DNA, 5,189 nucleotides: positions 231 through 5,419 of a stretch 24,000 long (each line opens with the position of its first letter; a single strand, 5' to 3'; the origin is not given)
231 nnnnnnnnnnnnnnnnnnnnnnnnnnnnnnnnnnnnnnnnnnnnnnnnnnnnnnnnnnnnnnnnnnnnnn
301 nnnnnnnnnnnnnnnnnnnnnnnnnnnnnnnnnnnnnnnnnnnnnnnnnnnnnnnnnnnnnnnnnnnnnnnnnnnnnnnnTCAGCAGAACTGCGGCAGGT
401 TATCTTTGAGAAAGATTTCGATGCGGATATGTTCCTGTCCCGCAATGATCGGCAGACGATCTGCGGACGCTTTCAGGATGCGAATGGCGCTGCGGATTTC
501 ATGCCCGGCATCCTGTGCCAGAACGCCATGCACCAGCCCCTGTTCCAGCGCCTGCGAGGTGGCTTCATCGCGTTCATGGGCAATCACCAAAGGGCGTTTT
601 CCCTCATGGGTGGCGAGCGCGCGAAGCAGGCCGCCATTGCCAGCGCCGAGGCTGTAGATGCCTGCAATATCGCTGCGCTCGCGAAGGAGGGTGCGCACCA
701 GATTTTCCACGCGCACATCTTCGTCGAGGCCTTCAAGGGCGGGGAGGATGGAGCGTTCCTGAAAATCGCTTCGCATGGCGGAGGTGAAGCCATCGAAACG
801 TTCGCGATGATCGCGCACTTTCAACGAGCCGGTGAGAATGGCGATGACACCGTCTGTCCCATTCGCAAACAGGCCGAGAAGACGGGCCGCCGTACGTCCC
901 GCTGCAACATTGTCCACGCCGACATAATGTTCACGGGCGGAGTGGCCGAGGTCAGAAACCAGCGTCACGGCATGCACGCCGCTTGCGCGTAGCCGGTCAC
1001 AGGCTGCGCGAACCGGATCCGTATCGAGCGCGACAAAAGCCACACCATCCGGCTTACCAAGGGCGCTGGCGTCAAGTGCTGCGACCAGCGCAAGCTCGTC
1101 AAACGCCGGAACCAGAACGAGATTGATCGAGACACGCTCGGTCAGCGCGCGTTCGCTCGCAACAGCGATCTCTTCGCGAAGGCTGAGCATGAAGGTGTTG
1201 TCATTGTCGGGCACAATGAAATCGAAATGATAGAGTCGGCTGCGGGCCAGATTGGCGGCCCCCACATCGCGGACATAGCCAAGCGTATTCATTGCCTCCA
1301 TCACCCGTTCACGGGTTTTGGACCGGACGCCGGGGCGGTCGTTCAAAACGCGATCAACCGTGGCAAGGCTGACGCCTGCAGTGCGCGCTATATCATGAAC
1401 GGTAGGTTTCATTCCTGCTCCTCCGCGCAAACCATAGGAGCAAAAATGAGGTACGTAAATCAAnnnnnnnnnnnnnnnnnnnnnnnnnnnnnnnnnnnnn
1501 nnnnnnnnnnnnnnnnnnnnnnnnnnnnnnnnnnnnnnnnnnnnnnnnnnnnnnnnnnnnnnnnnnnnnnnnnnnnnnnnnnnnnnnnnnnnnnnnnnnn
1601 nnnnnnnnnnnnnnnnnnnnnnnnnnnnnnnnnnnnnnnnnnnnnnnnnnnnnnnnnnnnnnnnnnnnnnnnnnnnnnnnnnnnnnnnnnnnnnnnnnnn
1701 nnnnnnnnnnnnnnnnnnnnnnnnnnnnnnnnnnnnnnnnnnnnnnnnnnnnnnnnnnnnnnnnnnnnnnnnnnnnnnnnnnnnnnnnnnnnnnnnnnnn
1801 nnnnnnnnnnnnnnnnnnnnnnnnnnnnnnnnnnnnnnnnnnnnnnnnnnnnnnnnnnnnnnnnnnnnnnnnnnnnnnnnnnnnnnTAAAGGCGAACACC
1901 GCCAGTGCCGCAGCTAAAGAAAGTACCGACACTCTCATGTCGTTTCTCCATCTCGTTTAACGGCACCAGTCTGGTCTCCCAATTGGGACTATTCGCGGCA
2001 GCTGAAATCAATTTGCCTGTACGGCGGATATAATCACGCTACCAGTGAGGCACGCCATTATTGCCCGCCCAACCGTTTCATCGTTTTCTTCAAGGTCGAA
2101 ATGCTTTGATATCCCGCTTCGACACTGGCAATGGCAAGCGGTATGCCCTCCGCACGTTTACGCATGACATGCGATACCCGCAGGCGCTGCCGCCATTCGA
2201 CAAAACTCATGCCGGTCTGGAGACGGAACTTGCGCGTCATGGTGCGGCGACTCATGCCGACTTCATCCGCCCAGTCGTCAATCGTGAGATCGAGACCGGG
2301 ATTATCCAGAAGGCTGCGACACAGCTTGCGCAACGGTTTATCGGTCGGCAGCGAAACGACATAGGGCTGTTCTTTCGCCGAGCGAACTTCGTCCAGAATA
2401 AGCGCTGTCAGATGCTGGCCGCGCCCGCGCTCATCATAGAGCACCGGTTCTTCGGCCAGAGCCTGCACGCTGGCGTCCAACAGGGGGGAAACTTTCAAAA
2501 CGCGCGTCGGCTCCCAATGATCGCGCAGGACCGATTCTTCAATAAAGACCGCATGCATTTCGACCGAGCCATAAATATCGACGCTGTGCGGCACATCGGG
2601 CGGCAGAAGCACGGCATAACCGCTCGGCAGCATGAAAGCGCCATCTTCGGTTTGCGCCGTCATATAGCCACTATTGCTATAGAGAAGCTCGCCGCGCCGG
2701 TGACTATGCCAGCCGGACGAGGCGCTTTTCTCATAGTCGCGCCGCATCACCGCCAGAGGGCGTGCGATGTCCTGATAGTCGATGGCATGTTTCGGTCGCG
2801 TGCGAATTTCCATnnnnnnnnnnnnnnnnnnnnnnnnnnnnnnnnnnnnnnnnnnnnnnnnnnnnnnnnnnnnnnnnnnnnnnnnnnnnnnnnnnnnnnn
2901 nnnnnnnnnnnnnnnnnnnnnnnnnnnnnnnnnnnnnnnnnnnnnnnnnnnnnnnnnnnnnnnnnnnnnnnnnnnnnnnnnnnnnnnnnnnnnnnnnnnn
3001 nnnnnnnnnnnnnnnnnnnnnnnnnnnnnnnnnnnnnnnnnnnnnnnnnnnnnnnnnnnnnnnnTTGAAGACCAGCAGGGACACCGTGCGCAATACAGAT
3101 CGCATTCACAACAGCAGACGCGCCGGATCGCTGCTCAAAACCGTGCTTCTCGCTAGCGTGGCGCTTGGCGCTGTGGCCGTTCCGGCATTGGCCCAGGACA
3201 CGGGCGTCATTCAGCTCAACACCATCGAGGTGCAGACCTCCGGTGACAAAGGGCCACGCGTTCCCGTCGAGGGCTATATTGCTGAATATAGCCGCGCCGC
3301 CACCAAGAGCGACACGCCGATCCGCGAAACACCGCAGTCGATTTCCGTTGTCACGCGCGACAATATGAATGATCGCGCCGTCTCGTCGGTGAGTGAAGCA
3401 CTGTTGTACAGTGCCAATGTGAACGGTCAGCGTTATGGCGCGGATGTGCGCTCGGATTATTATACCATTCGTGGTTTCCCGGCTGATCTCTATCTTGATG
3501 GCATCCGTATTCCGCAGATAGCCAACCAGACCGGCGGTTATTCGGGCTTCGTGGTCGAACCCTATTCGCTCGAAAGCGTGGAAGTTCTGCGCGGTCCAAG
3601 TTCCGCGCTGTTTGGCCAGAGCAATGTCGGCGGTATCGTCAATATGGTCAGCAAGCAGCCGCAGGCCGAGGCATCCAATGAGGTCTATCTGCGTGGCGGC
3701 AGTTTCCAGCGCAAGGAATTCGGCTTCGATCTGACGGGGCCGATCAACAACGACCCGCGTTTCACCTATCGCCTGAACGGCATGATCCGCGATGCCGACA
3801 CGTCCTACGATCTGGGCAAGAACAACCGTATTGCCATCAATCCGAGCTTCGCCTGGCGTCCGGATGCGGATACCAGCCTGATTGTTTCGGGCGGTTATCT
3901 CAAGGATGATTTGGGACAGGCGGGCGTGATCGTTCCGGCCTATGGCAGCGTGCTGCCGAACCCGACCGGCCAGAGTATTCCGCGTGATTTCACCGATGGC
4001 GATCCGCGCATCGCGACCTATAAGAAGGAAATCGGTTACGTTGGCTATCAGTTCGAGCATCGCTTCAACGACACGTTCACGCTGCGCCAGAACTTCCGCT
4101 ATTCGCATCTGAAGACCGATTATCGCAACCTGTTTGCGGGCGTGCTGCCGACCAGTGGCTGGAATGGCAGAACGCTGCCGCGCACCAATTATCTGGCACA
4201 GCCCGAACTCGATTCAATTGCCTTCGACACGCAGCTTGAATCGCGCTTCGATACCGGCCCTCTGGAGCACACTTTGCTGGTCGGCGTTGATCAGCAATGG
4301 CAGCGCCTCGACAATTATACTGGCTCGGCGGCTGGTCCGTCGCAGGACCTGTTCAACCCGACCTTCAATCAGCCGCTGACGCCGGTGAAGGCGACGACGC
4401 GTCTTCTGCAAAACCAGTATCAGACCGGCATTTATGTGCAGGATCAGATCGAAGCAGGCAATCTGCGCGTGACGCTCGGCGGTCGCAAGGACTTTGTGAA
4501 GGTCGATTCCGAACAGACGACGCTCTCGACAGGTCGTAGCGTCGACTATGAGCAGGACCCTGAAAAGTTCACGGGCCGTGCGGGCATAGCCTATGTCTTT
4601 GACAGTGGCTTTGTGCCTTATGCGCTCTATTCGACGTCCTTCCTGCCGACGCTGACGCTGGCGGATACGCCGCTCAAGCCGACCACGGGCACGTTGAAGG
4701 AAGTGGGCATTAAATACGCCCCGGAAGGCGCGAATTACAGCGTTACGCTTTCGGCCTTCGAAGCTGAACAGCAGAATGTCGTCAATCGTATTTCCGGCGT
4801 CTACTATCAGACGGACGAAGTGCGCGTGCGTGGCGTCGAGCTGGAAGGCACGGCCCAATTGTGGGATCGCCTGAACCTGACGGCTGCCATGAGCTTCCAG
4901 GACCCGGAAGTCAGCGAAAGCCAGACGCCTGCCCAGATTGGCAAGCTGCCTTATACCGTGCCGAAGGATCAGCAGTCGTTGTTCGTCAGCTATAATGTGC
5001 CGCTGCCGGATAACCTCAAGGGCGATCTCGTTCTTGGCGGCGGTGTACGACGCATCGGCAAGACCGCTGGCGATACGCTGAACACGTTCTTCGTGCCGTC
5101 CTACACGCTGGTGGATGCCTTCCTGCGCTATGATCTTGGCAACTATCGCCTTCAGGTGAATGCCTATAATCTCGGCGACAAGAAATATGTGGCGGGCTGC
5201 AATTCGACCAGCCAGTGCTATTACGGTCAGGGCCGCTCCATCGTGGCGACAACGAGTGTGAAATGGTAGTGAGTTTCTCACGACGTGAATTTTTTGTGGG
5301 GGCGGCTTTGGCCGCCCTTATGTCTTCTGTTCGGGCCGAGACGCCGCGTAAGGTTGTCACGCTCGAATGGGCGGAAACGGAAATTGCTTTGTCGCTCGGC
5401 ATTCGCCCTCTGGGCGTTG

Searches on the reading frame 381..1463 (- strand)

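Call 10: search_protein_families(library=pfam, proteins=[window:381-1463:-], max_evalue=0.01)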
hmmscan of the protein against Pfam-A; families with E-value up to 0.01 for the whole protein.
window:381-1463:- (360 aa): 3 families
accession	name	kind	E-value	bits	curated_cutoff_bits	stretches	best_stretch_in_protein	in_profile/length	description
PF13407.12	Peripla_BP_4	-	1.3e-32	113.8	35.1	1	82-333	3-253/258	Periplasmic binding protein domain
PF00356.27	LacI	-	3.3e-17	62.4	27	1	21-65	1-45/46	Bacterial regulatory proteins, lacI family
PF00903.31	Glyoxalase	-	0.0043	17.9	20.6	0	137-171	64-101/121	Glyoxalase/Bleomycin resistance protein/Dioxygenase superfamily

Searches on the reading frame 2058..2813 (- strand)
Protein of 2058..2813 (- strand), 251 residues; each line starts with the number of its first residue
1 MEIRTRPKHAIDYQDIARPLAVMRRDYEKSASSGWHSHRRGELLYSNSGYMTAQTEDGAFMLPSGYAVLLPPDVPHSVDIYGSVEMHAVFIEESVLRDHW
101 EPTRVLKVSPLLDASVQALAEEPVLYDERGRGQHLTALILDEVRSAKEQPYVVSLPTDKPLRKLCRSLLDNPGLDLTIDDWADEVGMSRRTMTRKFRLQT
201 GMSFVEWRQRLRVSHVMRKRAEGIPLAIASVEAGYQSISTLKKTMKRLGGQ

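Call 10: search_protein_families(library=pfam, proteins=[window:2058-2813:-], max_evalue=0.01)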
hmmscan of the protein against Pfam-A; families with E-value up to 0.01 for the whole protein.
window:2058-2813:- (251 aa): 4 families
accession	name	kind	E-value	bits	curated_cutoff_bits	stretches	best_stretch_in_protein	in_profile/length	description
PF12833.13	HTH_18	-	1.2e-13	51.6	33.6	1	181-248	1-69/80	Helix-turn-helix domain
PF00165.29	HTH_AraC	-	1.6e-11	44.5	26.6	1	175-209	8-42/42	Bacterial regulatory helix-turn-helix proteins, AraC family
PF07883.17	Cupin_2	-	1.1e-06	28.7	27.2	1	26-91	4-69/70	Cupin domain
PF02311.25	AraC_binding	-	3.6e-05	24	21.1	1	32-110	16-95/135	AraC-like ligand binding domain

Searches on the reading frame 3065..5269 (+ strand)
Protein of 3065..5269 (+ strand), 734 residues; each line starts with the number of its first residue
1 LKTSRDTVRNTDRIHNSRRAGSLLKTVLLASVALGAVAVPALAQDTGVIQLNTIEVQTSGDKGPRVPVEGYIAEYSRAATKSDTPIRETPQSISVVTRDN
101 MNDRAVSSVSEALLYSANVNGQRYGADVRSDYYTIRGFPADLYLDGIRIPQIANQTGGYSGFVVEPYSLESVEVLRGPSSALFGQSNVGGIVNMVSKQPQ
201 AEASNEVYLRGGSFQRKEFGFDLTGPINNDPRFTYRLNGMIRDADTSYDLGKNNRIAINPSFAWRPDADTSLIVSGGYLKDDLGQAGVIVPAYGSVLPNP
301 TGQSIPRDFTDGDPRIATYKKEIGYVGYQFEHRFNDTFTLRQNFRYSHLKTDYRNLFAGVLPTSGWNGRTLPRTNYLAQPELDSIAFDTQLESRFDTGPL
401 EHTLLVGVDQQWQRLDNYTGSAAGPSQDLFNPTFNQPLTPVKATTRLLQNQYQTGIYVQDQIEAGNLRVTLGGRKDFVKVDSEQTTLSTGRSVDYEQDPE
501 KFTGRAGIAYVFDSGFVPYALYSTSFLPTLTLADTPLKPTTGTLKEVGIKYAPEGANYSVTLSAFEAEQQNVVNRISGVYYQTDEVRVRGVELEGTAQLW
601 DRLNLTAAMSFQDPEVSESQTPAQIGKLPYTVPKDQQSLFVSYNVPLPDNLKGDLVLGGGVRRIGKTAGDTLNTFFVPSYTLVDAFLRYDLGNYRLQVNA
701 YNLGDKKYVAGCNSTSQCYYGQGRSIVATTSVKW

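Call 10: search_protein_families(library=pfam, proteins=[window:3065-5269:+], max_evalue=0.01)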
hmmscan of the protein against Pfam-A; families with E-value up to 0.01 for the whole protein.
window:3065-5269:+ (734 aa): 2 families
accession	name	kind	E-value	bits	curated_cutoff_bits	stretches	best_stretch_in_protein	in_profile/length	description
PF00593.30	TonB_dep_Rec_b-barrel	-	1.1e-52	180.8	27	1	264-703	2-436/436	TonB dependent receptor-like, beta-barrel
PF07715.20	Plug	-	5.5e-23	82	23.9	1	86-191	2-107/107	TonB-dependent Receptor Plug Domain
